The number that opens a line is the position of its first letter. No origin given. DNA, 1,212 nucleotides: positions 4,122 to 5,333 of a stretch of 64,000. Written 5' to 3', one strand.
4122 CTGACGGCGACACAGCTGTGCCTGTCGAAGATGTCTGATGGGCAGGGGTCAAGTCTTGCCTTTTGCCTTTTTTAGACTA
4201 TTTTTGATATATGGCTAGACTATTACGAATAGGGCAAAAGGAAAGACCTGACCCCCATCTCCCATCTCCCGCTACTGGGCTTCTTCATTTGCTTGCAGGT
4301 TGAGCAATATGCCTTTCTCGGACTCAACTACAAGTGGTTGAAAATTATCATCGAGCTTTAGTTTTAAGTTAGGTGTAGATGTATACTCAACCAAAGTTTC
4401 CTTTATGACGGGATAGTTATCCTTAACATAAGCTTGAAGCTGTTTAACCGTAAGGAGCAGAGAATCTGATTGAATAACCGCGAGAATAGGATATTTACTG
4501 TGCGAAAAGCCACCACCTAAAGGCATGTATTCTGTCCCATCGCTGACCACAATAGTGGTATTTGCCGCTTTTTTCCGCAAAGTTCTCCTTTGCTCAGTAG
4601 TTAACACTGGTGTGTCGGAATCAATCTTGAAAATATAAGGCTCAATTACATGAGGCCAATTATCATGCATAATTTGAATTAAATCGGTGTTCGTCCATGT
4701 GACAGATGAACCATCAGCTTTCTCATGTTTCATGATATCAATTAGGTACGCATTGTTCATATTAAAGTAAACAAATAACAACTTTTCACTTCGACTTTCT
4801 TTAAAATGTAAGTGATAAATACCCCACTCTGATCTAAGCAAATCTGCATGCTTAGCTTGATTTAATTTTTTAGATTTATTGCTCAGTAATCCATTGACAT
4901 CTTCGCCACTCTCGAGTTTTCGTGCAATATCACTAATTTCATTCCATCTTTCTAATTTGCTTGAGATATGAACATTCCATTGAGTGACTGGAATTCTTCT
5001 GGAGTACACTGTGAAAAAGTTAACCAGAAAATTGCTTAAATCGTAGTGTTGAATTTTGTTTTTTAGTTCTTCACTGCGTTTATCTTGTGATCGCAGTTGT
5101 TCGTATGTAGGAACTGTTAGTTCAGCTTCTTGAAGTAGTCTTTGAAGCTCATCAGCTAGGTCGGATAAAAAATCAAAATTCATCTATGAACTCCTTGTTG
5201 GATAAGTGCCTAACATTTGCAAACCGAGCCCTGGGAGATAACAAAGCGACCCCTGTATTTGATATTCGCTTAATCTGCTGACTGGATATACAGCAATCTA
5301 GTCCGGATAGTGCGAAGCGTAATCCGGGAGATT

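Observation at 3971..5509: Orphan 303-aa AT-rich gene captured between 188-bp direct repeats of the dbpA 3' end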

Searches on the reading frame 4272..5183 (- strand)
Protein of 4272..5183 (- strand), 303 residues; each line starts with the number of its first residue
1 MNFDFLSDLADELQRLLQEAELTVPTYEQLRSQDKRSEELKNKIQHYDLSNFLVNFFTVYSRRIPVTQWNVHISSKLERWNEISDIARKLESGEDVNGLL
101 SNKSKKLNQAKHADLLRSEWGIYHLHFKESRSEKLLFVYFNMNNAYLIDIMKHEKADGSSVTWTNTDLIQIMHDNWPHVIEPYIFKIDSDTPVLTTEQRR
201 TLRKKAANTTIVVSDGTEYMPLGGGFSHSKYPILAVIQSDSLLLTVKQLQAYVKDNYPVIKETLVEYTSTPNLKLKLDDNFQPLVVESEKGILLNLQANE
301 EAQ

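Call 6: search_protein_families(library=pfam, proteins=[window:4272-5183:-], max_evalue=0.1)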
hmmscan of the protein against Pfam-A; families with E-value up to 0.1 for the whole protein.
window:4272-5183:- (303 aa): 1 family
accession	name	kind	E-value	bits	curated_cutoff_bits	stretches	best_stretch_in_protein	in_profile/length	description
PF04354.18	ZipA_C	-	0.074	13.4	23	0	108-145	22-59/128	ZipA, C-terminal FtsZ-binding domain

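Call 7: search_protein_families(library=padloc, proteins=[window:4272-5183:-], max_evalue=1)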
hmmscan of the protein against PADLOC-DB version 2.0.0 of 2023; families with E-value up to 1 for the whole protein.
window:4272-5183:- (303 aa): 2 families
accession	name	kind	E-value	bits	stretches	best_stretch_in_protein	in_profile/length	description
PDLC04066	PD-T4-7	-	8.2e-31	105.2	1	58-289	45-294/337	-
PDLC04065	PD-T4-7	-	2.1e-29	101.2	1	38-278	16-298/333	-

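Call 8: search_protein_families(library=ncbifam, proteins=[window:4272-5183:-], max_evalue=1)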
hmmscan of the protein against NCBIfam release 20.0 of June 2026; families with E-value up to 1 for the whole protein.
window:4272-5183:- (303 aa): 0 families

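Call 9: search_protein_families(library=phrogs, proteins=[window:4272-5183:-], max_evalue=1)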
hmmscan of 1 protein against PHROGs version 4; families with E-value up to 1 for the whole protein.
window:4272-5183:- (303 aa): 0 families

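Call 10: find_homologous_proteins(query=window:4272-5183:-, max_evalue=0.001)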
Query window:4272-5183:- (303 aa): 81 proteins with E <= 0.001 among 959 candidates.
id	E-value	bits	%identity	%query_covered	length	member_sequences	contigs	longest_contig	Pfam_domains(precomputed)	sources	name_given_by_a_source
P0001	3.7e-197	671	100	100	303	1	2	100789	-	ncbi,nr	ncbi:MAG: hypothetical protein L3J88_01010 [Gammaproteobacteria bacterium]|nr:hypothetical protein [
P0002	3.9e-170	583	89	99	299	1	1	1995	-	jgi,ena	-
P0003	1.3e-169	581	89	99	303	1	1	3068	-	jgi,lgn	-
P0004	6.7e-167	572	87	99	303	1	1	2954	-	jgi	-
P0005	8.9e-160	549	82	99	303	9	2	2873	-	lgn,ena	-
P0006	3.3e-158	544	82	99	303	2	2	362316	-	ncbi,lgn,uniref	ncbi:hypothetical protein [Vibrio metschnikovii]|uniref:hypothetical protein n=1 Tax=Vibrio metschni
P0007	6.2e-158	543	81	99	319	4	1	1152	-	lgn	-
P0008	6.0e-154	530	79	99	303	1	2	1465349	-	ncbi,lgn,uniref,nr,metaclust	ncbi:hypothetical protein L861_17575 [Litchfieldella anticariensis FP35 = DSM 16096]|uniref:Uncharac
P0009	2.0e-150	518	78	99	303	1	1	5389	-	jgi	jgi:hypothetical protein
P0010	9.5e-150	516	78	99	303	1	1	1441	-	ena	-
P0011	2.5e-143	495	78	95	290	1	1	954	-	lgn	-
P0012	1.8e-142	492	77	97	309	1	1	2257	-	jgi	jgi:hypothetical protein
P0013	2.2e-141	488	74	99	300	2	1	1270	-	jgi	-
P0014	3.6e-141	488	74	98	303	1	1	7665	-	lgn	-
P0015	8.9e-138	476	71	99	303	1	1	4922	-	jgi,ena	-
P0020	1.2e-131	456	68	100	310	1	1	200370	-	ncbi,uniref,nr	ncbi:hypothetical protein [Halomonas alimentaria]|uniref:hypothetical protein n=1 Tax=Halomonas alim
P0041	2.3e-119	416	64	98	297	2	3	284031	-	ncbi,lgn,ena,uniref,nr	ncbi:hypothetical protein H5187_10975 [Pseudoalteromonas sp. SG44-1]|uniref:hypothetical protein n=1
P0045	3.2e-116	406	60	99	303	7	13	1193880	-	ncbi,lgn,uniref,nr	ncbi:hypothetical protein IS636_003579 [Vibrio cholerae]|uniref:hypothetical protein n=1 Tax=Vibrio 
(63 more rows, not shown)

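Call 12: find_encoding_contigs(protein=P0001, flank=10000, max_places=4)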
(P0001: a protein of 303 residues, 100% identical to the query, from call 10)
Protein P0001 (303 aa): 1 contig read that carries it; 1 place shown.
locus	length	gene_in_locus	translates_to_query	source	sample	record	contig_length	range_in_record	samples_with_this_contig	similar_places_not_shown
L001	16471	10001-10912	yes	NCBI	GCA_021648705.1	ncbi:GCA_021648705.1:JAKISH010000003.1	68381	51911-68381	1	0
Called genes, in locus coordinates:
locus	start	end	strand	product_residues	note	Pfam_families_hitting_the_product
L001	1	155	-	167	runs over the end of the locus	-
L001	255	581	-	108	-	-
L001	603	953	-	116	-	PF01258:zf-dskA_traR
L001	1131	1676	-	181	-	PF06041:DUF924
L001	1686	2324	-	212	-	PF01625:PMSR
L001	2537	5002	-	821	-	PF22352:K319L-like_PKD, PF07995:GSDH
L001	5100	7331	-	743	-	PF08351:TmcA_N, PF17176:tRNA_bind_3 (faint), PF13508:Acetyltransf_7 (faint), PF05127:NAT10_TcmA_helicase, PF13718:GNAT_acetyltr_2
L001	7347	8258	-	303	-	PF01263:Aldose_epim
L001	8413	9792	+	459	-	PF00270:DEAD, PF04851:ResIII, PF00271:Helicase_C, PF03880:DbpA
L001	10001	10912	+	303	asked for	-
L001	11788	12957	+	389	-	PF00534:Glycos_transf_1, PF13692:Glyco_trans_1_4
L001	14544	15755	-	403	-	PF00072:Response_reg, PF07228:SpoIIE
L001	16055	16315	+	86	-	-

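Call 15: find_encoding_contigs(protein=P0008, flank=8000, max_places=2)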
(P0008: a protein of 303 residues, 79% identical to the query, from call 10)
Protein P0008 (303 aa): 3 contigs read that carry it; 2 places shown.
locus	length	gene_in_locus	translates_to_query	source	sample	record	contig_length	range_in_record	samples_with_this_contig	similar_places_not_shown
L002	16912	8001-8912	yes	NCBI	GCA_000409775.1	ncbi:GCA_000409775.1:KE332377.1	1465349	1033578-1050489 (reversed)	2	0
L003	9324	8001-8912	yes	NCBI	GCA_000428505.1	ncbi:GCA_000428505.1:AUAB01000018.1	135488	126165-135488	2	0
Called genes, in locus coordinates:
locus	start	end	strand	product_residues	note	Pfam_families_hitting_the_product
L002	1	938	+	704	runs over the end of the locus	PF03707:MHYT, PF00990:GGDEF, PF00563:EAL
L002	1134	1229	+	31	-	-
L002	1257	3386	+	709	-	PF03707:MHYT, PF00990:GGDEF, PF00563:EAL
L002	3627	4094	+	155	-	PF00383:dCMP_cyt_deam_1, PF14437:MafB19-deam, PF14439:Bd3614-deam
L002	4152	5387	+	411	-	PF01590:GAF, PF00563:EAL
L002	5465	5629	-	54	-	-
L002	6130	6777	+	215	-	-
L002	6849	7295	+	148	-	-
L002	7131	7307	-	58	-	-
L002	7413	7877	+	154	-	-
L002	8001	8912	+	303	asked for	-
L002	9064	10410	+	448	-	PF05598:DUF772, PF01609:DDE_Tnp_1, PF13751:DDE_Tnp_1_6 (weak)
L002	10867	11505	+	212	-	-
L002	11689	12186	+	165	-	-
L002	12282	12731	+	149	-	PF01337:Barstar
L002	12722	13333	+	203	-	-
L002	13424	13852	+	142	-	-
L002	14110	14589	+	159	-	PF00165:HTH_AraC (faint), PF12833:HTH_18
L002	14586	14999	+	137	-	PF00903:Glyoxalase, PF13669:Glyoxalase_4 (weak)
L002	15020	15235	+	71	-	-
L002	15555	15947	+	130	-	PF04828:GFA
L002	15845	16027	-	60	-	-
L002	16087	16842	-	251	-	PF08659:KR, PF00106:adh_short, PF13561:adh_short_C2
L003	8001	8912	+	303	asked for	-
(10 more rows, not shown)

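Call 16: find_encoding_contigs(protein=P0006, flank=8000, max_places=2)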
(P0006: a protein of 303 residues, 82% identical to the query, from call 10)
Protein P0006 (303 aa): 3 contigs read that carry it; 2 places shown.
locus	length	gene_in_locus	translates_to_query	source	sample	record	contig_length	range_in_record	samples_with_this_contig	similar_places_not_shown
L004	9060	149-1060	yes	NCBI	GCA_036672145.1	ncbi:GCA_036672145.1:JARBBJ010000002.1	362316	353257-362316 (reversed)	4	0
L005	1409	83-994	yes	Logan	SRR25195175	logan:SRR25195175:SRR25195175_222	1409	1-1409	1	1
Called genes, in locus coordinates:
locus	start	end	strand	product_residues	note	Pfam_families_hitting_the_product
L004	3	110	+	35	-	?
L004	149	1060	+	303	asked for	-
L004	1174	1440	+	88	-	PF03992:ABM (weak)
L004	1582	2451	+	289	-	PF02567:PhzC-PhzF, PF01678:DAP_epimerase (faint)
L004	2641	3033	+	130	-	PF00903:Glyoxalase (faint)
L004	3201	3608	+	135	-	-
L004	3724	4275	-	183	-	PF00440:TetR_N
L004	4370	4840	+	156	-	PF04982:TM_HPP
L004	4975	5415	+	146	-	-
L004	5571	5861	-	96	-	PF05016:ParE_toxin, PF15781:ParE-like_toxin (weak)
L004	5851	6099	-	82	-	PF02604:PhdYeFM_antitox (weak)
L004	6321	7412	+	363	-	-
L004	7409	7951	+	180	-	-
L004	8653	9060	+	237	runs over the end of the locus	PF02661:Fic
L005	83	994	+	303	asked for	-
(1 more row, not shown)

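Call 17: find_encoding_contigs(protein=P0045, flank=8000, max_places=4)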
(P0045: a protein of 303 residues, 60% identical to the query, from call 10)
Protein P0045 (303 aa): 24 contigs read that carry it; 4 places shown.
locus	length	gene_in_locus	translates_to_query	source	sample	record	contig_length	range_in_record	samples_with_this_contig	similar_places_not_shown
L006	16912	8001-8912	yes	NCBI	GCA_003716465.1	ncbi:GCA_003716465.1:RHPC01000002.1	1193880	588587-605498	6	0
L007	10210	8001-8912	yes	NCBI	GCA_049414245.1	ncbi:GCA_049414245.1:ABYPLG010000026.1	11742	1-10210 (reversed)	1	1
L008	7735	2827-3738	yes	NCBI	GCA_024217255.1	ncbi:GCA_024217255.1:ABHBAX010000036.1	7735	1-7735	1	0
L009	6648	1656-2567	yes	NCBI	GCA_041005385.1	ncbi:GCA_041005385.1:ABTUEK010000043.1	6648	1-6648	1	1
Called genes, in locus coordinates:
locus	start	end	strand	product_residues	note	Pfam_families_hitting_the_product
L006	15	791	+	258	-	PF01636:APH (weak)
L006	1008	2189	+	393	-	PF00633:HHH (faint), PF12836:HHH_3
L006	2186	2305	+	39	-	-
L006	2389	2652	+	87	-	-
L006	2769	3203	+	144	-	-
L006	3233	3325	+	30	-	-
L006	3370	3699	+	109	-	-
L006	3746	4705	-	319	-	PF13384:HTH_23 (faint), PF13936:HTH_38, PF13565:HTH_32 (weak), PF00665:rve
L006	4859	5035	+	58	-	-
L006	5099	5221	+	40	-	PF04875:DUF645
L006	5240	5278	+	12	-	-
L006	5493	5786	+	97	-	-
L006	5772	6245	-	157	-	-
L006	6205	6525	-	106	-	-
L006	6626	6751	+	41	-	-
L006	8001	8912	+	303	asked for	-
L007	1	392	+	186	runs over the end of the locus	PF01596:Methyltransf_3, PF01135:PCMT, PF13847:Methyltransf_31 (weak), PF13578:Methyltransf_24, PF13649:Methyltransf_25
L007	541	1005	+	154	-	PF13527:Acetyltransf_9 (faint), PF00583:Acetyltransf_1, PF13673:Acetyltransf_10, PF13508:Acetyltransf_7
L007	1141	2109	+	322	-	PF05708:Peptidase_C92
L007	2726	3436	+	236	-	PF20469:OLD-like_TOPRIM (weak)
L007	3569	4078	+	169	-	-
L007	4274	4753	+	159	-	PF04970:LRAT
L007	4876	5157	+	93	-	PF06945:DUF1289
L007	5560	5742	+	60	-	PF04875:DUF645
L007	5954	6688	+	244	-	PF10899:AbiGi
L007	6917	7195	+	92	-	PF12493:DUF3709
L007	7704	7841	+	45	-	-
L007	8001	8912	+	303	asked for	-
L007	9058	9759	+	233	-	PF05708:Peptidase_C92 (weak)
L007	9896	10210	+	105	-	?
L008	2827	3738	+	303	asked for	-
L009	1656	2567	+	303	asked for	-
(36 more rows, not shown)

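Call 25: find_encoding_contigs(protein=P0003, flank=5000, max_places=2)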
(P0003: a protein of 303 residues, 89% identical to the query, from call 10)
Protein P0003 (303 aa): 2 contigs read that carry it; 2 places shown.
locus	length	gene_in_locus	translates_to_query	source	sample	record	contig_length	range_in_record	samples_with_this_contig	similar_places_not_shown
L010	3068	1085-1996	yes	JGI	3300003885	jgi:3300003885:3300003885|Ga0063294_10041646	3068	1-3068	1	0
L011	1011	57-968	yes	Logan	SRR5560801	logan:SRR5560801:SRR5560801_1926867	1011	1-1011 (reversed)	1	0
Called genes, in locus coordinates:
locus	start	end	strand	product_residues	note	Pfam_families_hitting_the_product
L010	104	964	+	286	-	-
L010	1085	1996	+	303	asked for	-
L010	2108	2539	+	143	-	PF04828:GFA (weak)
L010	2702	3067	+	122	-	?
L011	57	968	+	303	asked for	-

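Call 26: find_encoding_contigs(protein=P0004, flank=5000, max_places=2)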
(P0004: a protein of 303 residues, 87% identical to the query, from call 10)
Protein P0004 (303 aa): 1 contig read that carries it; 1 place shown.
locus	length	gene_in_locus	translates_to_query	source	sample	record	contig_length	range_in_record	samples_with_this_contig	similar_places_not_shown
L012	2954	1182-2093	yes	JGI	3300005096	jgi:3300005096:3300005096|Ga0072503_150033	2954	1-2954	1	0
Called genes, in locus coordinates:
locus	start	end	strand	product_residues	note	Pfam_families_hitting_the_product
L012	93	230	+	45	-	-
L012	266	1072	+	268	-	PF04910:Tcf25, PF13428:TPR_14 (faint), PF07719:TPR_2 (faint)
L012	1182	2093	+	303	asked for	-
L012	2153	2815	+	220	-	-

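Call 27: find_encoding_contigs(protein=P0020, flank=8000, max_places=2)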
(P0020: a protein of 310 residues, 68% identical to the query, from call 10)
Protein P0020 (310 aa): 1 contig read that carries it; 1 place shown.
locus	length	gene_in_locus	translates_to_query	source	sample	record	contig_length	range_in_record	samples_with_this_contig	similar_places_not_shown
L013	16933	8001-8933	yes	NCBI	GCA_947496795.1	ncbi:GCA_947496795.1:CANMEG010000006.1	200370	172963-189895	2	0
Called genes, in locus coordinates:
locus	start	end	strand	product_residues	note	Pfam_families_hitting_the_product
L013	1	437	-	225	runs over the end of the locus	PF13462:Thioredoxin_4, PF01323:DSBA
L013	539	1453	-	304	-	PF01545:Cation_efflux, PF16916:ZT_dimer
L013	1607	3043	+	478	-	PF00089:Trypsin, PF13365:Trypsin_2, PF00595:PDZ, PF13180:PDZ_2, PF17820:PDZ_6, PF00595:PDZ (weak), PF13180:PDZ_2, PF17820:PDZ_6 (weak), +1 more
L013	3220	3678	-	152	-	PF00817:IMS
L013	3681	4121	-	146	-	PF00717:Peptidase_S24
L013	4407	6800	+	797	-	PF02463:SMC_N (faint), PF13166:AAA_13, PF13304:AAA_21 (faint)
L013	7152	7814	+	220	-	-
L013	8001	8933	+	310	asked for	-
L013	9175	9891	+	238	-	PF00392:GntR, PF07702:UTRA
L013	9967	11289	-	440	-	PF07670:Gate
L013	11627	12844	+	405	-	PF01979:Amidohydro_1, PF07969:Amidohydro_3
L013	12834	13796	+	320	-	PF00491:Arginase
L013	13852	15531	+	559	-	PF17391:Urocanase_N, PF01175:Urocanase, PF17392:Urocanase_C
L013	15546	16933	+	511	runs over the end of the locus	PF00221:Lyase_aromatic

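Call 43: predict_structure(alignment_id=A3)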
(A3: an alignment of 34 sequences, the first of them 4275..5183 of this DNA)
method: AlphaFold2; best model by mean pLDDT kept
length: 303 residues; sequences in the alignment: 34
mean_pLDDT: 90.5   pTM: 0.86
mean pLDDT of the five models: 90.5, 90.0, 89.8, 89.4, 88.8
residues with pLDDT >= 90: 217; 70-90: 78; 50-70: 3; < 50: 5
segments of 3 or more residues with pLDDT < 50: 299-303
pLDDT, mean of each block of 10 residues (from residue 1): 90 97 94 90 94 95 95 93 94 96 83 87 90 91 96 80 83 97 95 88 86 95 89 94 97 93 91 94 94 72 34
secondary structure, 60 per line:
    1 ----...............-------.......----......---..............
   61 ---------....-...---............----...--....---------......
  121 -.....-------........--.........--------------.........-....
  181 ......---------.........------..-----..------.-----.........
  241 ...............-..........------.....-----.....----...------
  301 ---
elements in order: H5-19 H27-33 H38-43 H47-60 E70-73 H81-92 H102-105 H115-120 E122-126 E134-141 E144-152 H167-175 H177-183 E184-186 H196-204 H233-255 H257-266 E273-277 E283-287 E292-294

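Call 47: fold_search(model_id=the predicted structure, library=pdb)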
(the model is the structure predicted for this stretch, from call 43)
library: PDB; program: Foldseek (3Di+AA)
matches with E <= 10: 184; with E <= 0.001: 0
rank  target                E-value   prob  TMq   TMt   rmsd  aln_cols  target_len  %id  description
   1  9lew_B                1.1e-01  0.89  0.19  0.54   5.9       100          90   16  The crystal structure of DinJ-YafQ complex from Vibrio cholerae (released 2025-07-30)
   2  3lml_E                2.6e-01  0.16  0.17  0.13  15.2       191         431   14  Crystal Structure of the sheath tail protein Lin1278 from Listeria innocua, Northeast Structural Genomics Consortium T (released 2010-03-09)
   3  4ypb_QY               2.6e-01  0.14  0.12  0.32  11.1       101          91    8  Precleavage 70S structure of the P. vulgaris HigB DeltaH92 toxin bound to the AAA codon (released 2015-10-21)
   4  5ixl_C                3.3e-01  0.33  0.15  0.41   7.5       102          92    8  Structure of P. vulgaris HigB toxin Y91A variant (released 2016-07-20)
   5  3lml_D                4.2e-01  0.14  0.17  0.13  15.8       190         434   12  Crystal Structure of the sheath tail protein Lin1278 from Listeria innocua, Northeast Structural Genomics Consortium T (released 2010-03-09)
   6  3lml_B                4.4e-01  0.14  0.15  0.11  13.1       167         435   12  Crystal Structure of the sheath tail protein Lin1278 from Listeria innocua, Northeast Structural Genomics Consortium T (released 2010-03-09)
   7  4w4g_QY               4.7e-01  0.11  0.11  0.31  11.1       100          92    8  Postcleavage state of 70S bound to HigB toxin and AAA (lysine) codon (released 2015-10-21)
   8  3lml_C                5.0e-01  0.12  0.14  0.11  13.0       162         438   12  Crystal Structure of the sheath tail protein Lin1278 from Listeria innocua, Northeast Structural Genomics Consortium T (released 2010-03-09)
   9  5ixl_B                5.3e-01  0.25  0.15  0.39   7.5       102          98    8  Structure of P. vulgaris HigB toxin Y91A variant (released 2016-07-20)
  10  8phj_Y                5.9e-01  0.20  0.20  0.17  12.1       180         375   12  cA4-bound Cami1 in complex with 70S ribosome (released 2023-12-13)
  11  1k8k_D                5.9e-01  0.02  0.12  0.12  22.5       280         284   11  Crystal Structure of Arp2/3 Complex (released 2001-12-07)
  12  4ls4_A                6.3e-01  0.44  0.18  0.52   6.6        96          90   11  Crystal structure of L66S mutant toxin from Helicobacter pylori (released 2014-02-05)
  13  8phj_X                6.3e-01  0.15  0.21  0.17  14.0       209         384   11  cA4-bound Cami1 in complex with 70S ribosome (released 2023-12-13)
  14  3oei_C                7.9e-01  0.33  0.17  0.48   5.1       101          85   10  Crystal structure of Mycobacterium tuberculosis RelJK (Rv3357-Rv3358-RelBE3) (released 2011-03-16)
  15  4mct_D                7.9e-01  0.25  0.16  0.44   6.5       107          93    7  P. vulgaris HIGBA structure, crystal form 1 (released 2013-12-11)
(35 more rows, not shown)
